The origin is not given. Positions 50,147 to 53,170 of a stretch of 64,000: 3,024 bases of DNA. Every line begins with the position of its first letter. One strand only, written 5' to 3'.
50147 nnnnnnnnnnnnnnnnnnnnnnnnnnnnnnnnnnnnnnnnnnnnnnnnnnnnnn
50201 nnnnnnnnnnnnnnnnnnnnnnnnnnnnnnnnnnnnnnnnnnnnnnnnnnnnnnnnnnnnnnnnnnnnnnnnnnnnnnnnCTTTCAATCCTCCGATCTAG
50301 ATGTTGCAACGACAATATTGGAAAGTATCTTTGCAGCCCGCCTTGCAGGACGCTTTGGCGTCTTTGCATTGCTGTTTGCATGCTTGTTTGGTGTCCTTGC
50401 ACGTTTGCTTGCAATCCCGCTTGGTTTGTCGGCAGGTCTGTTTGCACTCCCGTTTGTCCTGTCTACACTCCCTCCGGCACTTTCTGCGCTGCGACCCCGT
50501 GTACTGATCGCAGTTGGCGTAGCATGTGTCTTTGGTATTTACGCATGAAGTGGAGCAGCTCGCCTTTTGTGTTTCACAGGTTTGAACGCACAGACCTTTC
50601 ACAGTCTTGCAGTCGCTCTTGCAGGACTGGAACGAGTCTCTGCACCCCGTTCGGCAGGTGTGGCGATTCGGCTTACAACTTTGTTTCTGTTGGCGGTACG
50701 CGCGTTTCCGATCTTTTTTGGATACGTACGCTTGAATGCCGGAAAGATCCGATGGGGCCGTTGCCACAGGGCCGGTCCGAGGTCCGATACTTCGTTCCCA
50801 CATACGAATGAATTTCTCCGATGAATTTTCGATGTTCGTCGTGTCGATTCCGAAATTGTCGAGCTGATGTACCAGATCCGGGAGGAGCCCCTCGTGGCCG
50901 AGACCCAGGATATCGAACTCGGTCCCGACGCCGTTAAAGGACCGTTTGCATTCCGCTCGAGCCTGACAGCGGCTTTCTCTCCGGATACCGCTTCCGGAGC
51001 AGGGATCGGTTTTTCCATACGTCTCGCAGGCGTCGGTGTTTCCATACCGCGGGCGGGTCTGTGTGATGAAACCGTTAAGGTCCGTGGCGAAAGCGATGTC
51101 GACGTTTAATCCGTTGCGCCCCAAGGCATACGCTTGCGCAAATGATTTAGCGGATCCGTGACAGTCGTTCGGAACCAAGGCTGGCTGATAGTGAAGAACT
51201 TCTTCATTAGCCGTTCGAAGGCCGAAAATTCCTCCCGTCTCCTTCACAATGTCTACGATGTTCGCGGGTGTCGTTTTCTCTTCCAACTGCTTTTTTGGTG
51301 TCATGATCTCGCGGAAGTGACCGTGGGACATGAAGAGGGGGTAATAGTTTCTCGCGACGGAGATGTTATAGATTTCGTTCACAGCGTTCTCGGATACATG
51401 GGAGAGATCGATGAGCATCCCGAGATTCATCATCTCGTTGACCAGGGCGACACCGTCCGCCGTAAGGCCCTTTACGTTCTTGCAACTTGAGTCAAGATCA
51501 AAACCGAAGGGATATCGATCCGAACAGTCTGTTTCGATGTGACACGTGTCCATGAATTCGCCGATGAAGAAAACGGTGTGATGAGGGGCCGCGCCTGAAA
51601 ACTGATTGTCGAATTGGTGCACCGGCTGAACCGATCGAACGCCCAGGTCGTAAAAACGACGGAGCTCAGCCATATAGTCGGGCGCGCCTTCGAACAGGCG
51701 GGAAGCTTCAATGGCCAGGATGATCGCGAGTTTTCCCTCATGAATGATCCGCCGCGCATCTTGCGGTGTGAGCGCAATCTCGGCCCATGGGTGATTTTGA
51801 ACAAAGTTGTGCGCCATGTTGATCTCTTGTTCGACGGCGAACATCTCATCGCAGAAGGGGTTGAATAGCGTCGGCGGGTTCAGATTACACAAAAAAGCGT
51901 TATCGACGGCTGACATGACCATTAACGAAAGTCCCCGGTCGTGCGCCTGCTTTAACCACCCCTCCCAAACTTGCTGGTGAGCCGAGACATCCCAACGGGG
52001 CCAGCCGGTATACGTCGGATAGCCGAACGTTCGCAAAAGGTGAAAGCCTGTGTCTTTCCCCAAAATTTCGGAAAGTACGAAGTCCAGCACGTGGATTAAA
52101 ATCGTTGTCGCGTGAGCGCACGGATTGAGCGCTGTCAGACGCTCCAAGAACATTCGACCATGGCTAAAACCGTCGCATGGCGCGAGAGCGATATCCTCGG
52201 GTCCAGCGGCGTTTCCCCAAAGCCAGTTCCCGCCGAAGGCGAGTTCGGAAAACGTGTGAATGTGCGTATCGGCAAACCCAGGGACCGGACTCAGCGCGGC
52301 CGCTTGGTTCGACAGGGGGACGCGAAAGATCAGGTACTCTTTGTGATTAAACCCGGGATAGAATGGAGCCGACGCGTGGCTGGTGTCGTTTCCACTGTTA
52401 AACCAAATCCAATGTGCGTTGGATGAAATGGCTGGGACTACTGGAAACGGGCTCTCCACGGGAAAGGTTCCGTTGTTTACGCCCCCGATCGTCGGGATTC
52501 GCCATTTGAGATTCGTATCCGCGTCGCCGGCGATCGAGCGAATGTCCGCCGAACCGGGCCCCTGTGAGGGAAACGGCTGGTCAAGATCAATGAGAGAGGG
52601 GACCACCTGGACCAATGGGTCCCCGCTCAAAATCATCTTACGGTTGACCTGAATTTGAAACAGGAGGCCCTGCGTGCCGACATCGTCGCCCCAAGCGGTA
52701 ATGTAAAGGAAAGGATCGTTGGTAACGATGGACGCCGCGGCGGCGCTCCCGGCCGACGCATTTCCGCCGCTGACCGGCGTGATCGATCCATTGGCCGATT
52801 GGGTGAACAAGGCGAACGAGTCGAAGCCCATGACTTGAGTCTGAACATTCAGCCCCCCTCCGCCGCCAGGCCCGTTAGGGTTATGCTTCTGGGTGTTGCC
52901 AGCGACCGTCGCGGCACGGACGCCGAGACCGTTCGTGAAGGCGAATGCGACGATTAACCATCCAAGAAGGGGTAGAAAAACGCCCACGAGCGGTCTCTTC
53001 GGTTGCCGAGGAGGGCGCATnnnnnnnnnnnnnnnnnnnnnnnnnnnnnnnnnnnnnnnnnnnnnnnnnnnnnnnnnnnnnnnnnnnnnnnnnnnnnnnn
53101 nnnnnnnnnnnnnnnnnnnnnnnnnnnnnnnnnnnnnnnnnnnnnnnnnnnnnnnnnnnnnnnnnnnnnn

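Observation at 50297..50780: C-terminal Cys/Lys ladder with strict 11-residue periodicity in a 907-aa secreted protein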

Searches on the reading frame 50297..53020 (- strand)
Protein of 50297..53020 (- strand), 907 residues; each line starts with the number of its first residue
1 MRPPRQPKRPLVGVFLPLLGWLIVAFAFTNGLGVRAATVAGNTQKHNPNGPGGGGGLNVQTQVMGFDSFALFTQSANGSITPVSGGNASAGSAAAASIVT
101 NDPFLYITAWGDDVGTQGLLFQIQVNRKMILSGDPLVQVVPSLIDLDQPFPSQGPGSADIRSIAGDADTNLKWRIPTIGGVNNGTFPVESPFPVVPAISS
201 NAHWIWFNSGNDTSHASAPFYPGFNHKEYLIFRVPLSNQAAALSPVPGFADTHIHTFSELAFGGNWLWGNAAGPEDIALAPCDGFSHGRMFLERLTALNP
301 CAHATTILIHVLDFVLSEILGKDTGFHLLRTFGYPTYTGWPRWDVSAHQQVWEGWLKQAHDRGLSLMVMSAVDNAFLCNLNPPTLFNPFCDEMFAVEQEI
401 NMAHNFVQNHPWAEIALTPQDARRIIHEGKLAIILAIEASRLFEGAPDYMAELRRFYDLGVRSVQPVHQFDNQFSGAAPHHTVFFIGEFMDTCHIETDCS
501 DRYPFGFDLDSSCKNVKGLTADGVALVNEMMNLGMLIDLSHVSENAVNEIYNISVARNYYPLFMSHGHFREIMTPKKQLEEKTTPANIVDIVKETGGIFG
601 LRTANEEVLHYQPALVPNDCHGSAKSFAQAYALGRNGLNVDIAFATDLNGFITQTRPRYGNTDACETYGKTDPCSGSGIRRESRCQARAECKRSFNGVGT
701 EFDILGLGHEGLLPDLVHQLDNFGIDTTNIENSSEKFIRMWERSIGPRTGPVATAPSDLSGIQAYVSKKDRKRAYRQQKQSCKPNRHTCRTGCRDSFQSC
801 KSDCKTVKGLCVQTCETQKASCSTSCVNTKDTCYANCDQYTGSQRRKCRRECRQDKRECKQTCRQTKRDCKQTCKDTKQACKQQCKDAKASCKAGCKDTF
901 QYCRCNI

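Call 4: search_protein_families(library=pfam, proteins=[window:50297-53020:-], max_evalue=1)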
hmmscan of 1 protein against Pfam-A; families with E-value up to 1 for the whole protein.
window:50297-53020:- (907 aa): 1 family
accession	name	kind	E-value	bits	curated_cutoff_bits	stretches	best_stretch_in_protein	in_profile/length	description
PF01244.27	Peptidase_M19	-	8.3e-25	88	26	1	391-606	64-237/319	Membrane dipeptidase (Peptidase family M19)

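Call 6: find_homologous_proteins(query=window:50297-53020:-)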
Query window:50297-53020:- (907 aa): 58 proteins with E <= 0.001 among 8000 candidates.
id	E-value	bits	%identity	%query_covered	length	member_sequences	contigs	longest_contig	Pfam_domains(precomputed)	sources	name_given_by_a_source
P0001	0.0e+0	2146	100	99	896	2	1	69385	PF01244.28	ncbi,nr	ncbi:MAG TPA: membrane dipeptidase [Bdellovibrionota bacterium]|nr:membrane dipeptidase [Bdellovibri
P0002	8.4e-172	591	41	73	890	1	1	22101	PF01244.28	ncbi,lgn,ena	-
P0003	8.6e-162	558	43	74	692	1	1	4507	PF01244.28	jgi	jgi:microsomal dipeptidase-like Zn-dependent dipeptidase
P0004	1.2e-157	545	43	69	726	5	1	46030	PF01244.28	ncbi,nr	ncbi:MAG TPA: membrane dipeptidase [Polyangiaceae bacterium]|nr:membrane dipeptidase [Polyangiaceae 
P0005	6.2e-157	542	45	64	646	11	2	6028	PF01244.28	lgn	-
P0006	1.1e-156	541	47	63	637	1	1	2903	PF01244.28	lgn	-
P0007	2.1e-156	540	45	64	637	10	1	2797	PF01244.28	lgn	-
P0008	3.4e-156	540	49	59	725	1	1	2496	PF01244.28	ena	-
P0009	8.9e-156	538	43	68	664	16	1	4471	PF01244.28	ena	-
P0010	9.7e-156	538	45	64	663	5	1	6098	PF01244.28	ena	-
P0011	1.6e-154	534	45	63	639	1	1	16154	PF01244.28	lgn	-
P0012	1.9e-154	534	46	64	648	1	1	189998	PF01244.28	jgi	-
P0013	4.5e-154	533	47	63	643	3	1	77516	PF01244.28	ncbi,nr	ncbi:MAG: membrane dipeptidase [Myxococcales bacterium]|nr:membrane dipeptidase [Myxococcales bacter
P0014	6.1e-154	532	46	64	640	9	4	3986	PF01244.28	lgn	-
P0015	9.3e-154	532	44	67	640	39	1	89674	PF01244.28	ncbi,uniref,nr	ncbi:membrane dipeptidase [Myxococcus sp. AB056]|uniref:membrane dipeptidase n=1 Tax=Myxococcus sp. 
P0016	3.4e-153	530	48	59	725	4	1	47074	PF01244.28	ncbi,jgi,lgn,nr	ncbi:MAG: membrane dipeptidase [Polyangiaceae bacterium]|jgi:microsomal dipeptidase-like Zn-dependen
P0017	4.3e-153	529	44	64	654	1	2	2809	PF01244.28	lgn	-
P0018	5.7e-152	526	46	63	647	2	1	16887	PF01244.28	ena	-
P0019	5.8e-152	526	45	64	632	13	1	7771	PF01244.28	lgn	-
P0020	1.0e-150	522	44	64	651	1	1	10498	PF01244.28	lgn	-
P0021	1.7e-150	521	47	58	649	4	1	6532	PF01244.28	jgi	jgi:microsomal dipeptidase-like Zn-dependent dipeptidase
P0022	1.8e-150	521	45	64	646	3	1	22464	PF01244.28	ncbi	-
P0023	2.4e-150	520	48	63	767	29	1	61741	PF04706.19,PF01244.28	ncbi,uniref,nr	ncbi:peptidase M19 [Corallococcus sp. CA054B]|uniref:membrane dipeptidase n=1 Tax=Corallococcus sp. 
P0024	9.6e-150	518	44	64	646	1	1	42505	PF01244.28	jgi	jgi:microsomal dipeptidase-like Zn-dependent dipeptidase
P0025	3.8e-149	516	45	64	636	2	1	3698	PF01244.28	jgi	-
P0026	1.3e-147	511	45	63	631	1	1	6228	PF01244.28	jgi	-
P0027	2.3e-147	510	46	64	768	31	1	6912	PF01244.28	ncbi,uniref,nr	ncbi:membrane dipeptidase [Myxococcus sp. AB025B]|uniref:membrane dipeptidase n=1 Tax=Myxococcus sp.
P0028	3.0e-147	510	45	65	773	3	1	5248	PF01244.28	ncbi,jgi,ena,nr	ncbi:MAG TPA: membrane dipeptidase [Longimicrobium sp.]|nr:membrane dipeptidase [Longimicrobium sp.]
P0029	4.6e-147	510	48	57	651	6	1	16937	PF01244.28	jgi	jgi:microsomal dipeptidase-like Zn-dependent dipeptidase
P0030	1.5e-146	508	45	63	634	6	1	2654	PF01244.28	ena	-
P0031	1.6e-146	508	43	64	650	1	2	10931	PF01244.28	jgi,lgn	jgi:microsomal dipeptidase-like Zn-dependent dipeptidase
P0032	1.3e-145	505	45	61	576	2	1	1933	PF01244.28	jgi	jgi:microsomal dipeptidase-like Zn-dependent dipeptidase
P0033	1.7e-144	501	46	59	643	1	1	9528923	PF01244.28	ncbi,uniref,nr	ncbi:membrane dipeptidase [Pseudenhygromyxa sp. WMMC2535]|uniref:membrane dipeptidase n=1 Tax=Pseude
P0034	4.5e-142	493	44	63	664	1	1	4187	PF01244.28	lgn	-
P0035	1.7e-141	491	43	64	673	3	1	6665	PF01244.28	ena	-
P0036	2.3e-141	491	46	58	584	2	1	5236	PF01244.28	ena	-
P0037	3.0e-141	490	43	63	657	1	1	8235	PF01244.28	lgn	-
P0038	2.2e-140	487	43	63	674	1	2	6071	PF01244.28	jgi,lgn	-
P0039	1.9e-137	478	43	63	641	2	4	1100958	PF01244.28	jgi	-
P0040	2.1e-136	474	50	52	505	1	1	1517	PF01244.28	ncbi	ncbi:MAG TPA: membrane dipeptidase, partial [Nannocystis sp.]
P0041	3.6e-84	301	37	57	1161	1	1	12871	PF01244.28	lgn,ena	-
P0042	1.6e-82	296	35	57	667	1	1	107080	PF22633.4,PF01244.28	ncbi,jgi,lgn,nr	ncbi:MAG TPA: membrane dipeptidase [Thermoanaerobaculia bacterium]|jgi:microsomal dipeptidase-like Z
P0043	4.6e-77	278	34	57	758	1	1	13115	PF01244.28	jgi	jgi:microsomal dipeptidase-like Zn-dependent dipeptidase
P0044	2.3e-75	272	33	66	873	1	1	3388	PF04706.19,PF01244.28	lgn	-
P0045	4.1e-62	228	31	56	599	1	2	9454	PF01244.28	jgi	jgi:microsomal dipeptidase-like Zn-dependent dipeptidase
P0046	4.6e-57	212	30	66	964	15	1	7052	PF04706.19,PF01244.28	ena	-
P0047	1.6e-52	197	37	35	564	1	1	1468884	PF01244.28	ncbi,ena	-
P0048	3.2e-35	139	28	36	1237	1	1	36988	PF24249.2,PF01244.28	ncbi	-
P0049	1.8e-28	117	27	50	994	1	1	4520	PF01244.28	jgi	jgi:microsomal dipeptidase-like Zn-dependent dipeptidase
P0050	1.3e-26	111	26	51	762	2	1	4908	PF01244.28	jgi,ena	-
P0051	4.8e-24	102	26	51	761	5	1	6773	PF01244.28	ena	-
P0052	3.4e-18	83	30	22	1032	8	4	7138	PF01244.28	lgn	-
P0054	7.1e-15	72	29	27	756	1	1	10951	PF04706.19,PF01244.28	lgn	-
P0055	1.1e-14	71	28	26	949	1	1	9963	PF01244.28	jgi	jgi:microsomal dipeptidase-like Zn-dependent dipeptidase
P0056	2.3e-13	67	28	27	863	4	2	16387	PF04706.19,PF01244.28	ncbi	-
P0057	3.1e-13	67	28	27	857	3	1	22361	PF04706.19,PF01244.28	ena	-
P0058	9.9e-6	42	26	25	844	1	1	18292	PF04706.19,PF01244.28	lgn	-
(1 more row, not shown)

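Call 7: search_solved_structures(query=window:50297-53020:-, max_evalue=1)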
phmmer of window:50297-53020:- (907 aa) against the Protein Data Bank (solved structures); distinct sequences matched with E-value up to 1: 13.
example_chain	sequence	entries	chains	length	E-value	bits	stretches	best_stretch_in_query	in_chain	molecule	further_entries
2rag_A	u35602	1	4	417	1.6e-06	29.4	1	333-477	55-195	Dipeptidase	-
3id7_A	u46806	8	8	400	6.8e-06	27.4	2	515-574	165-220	Dipeptidase | renal dipeptidase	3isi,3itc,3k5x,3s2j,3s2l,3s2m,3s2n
5lx4_A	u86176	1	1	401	4e-05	24.8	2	518-566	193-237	Dipeptidase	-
5lx7_A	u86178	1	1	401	4.1e-05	24.8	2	518-566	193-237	Dipeptidase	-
5lx0_A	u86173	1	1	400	4.2e-05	24.8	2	518-566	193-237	Dipeptidase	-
5lwz_A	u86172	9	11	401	4.2e-05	24.7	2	518-566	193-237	Dipeptidase | Dipeptidase gliJ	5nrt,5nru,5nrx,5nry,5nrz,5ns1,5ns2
5lx1_A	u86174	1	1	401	4.3e-05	24.7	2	518-566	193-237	Dipeptidase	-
9h0b_B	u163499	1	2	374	7.6e-05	23.9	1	510-608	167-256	Dipeptidase 1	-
6vgo_A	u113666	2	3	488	8e-05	23.8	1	514-599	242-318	Dipeptidase 3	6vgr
1itq_A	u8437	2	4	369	0.0013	19.8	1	511-599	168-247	RENAL DIPEPTIDASE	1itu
3b40_A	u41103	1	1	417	0.0044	18.1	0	504-599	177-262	Probable dipeptidase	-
3fdg_A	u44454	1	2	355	0.11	13.5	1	510-604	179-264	Dipeptidase AC. Metallo peptidase. MEROPS family M19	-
3ly0_A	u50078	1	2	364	0.11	13.4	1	510-604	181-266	Dipeptidase AC. Metallo peptidase. MEROPS family M19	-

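Call 14: find_encoding_contigs(protein=P0002, flank=8000, max_places=3)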
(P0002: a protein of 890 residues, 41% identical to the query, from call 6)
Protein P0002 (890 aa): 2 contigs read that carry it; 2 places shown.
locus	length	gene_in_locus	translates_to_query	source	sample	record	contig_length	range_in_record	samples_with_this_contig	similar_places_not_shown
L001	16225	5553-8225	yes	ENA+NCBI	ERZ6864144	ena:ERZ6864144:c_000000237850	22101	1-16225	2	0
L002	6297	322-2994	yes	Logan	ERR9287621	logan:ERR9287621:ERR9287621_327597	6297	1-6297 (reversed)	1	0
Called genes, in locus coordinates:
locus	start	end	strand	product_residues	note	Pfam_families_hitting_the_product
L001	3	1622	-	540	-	?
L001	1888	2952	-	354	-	PF02661:Fic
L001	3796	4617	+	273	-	-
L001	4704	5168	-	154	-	-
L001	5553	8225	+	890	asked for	PF01244:Peptidase_M19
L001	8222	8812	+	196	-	-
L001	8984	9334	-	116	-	-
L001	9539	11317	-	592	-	PF26745:SPM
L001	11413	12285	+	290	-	PF03706:LPG_synthase_TM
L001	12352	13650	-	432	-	PF00072:Response_reg, PF03331:LpxC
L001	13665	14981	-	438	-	PF00709:Adenylsucc_synt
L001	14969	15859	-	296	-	PF01509:TruB_N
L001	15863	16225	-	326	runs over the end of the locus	PF01368:DHH, PF02272:DHHA1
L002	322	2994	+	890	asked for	PF01244:Peptidase_M19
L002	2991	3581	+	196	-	-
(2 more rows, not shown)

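Call 16: find_encoding_contigs(protein=P0003, flank=8000, max_places=3)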
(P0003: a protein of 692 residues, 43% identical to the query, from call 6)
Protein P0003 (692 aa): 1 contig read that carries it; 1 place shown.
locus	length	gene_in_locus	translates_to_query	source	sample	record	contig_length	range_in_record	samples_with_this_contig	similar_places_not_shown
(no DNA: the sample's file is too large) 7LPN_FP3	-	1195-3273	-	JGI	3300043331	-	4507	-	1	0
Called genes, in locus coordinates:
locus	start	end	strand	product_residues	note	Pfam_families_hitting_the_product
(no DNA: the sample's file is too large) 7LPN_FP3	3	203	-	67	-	?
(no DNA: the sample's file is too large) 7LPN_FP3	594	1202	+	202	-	PF18884:TSP3_bac (faint)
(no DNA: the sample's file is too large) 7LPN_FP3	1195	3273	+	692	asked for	PF01244:Peptidase_M19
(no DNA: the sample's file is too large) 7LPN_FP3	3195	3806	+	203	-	-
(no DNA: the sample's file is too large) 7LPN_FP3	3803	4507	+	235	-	?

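Call 31: search_protein_families(library=ncbifam, proteins=[window:50297-53020:-], max_evalue=10)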
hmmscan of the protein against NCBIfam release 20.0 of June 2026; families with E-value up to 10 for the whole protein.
window:50297-53020:- (907 aa): 0 families

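Call 47: find_encoding_contigs(protein=P0004, flank=4000, max_places=2)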
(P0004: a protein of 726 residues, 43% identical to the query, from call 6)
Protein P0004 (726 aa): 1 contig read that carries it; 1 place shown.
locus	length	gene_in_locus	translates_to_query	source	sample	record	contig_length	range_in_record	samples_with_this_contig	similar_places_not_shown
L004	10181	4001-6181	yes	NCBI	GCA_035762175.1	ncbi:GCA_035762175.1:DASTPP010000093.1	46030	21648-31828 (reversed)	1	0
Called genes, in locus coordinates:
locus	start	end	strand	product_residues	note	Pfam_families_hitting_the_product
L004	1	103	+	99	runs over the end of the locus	PF00076:RRM_1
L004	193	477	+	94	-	-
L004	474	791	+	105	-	-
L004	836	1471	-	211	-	PF25182:NonGDSL (weak), PF00657:Lipase_GDSL, PF13472:Lipase_GDSL_2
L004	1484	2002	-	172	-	PF14716:HHH_8, PF00633:HHH (faint), PF14520:HHH_5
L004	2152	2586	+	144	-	PF00571:CBS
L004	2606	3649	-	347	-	PF12625:Arabinose_bd, PF12833:HTH_18, PF00165:HTH_AraC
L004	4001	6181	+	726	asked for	PF01244:Peptidase_M19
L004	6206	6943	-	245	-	PF18916:Lycopene_cyc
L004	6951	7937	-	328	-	PF01040:UbiA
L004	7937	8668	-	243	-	-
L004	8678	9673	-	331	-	PF01040:UbiA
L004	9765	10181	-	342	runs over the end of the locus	PF00072:Response_reg, PF01339:CheB_methylest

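Call 53: find_encoding_contigs(protein=P0013, flank=3000, max_places=1)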
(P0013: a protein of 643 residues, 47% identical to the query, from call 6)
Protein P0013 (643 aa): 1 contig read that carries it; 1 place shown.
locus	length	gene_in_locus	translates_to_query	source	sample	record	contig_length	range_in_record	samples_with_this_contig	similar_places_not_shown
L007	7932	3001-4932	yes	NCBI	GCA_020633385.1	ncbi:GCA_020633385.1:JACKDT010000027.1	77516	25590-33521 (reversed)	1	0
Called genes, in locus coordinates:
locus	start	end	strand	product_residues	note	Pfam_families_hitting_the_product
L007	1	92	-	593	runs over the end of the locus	PF08757:CotH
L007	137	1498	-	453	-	PF00932:LTD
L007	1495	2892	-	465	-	PF01979:Amidohydro_1, PF07969:Amidohydro_3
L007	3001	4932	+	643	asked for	PF01244:Peptidase_M19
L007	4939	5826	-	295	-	-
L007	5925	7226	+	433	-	-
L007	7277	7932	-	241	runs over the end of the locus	PF13640:2OG-FeII_Oxy_3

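Call 54: find_encoding_contigs(protein=P0023, flank=3000, max_places=1)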
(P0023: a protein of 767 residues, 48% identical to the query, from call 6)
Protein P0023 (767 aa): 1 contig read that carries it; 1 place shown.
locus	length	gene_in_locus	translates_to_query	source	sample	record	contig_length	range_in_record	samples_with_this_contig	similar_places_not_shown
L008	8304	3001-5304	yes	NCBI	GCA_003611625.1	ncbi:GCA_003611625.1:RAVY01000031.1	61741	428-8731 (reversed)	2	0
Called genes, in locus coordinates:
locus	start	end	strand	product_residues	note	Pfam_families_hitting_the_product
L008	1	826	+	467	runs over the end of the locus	PF25275:Golvesin_C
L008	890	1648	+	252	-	PF13489:Methyltransf_23 (weak), PF08241:Methyltransf_11, PF08242:Methyltransf_12, PF13649:Methyltransf_25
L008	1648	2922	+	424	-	PF09587:PGA_cap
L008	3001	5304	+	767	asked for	PF01244:Peptidase_M19, PF04706:Dickkopf_N (weak)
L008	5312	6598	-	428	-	PF00654:Voltage_CLC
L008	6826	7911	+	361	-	PF13472:Lipase_GDSL_2 (faint)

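Call 63: search_protein_families(library=pfam, proteins=[L001:8222-8812:+], max_evalue=0.001)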
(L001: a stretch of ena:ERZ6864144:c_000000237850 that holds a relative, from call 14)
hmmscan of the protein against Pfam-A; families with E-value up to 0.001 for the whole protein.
L001:8222-8812:+ (196 aa): 0 families
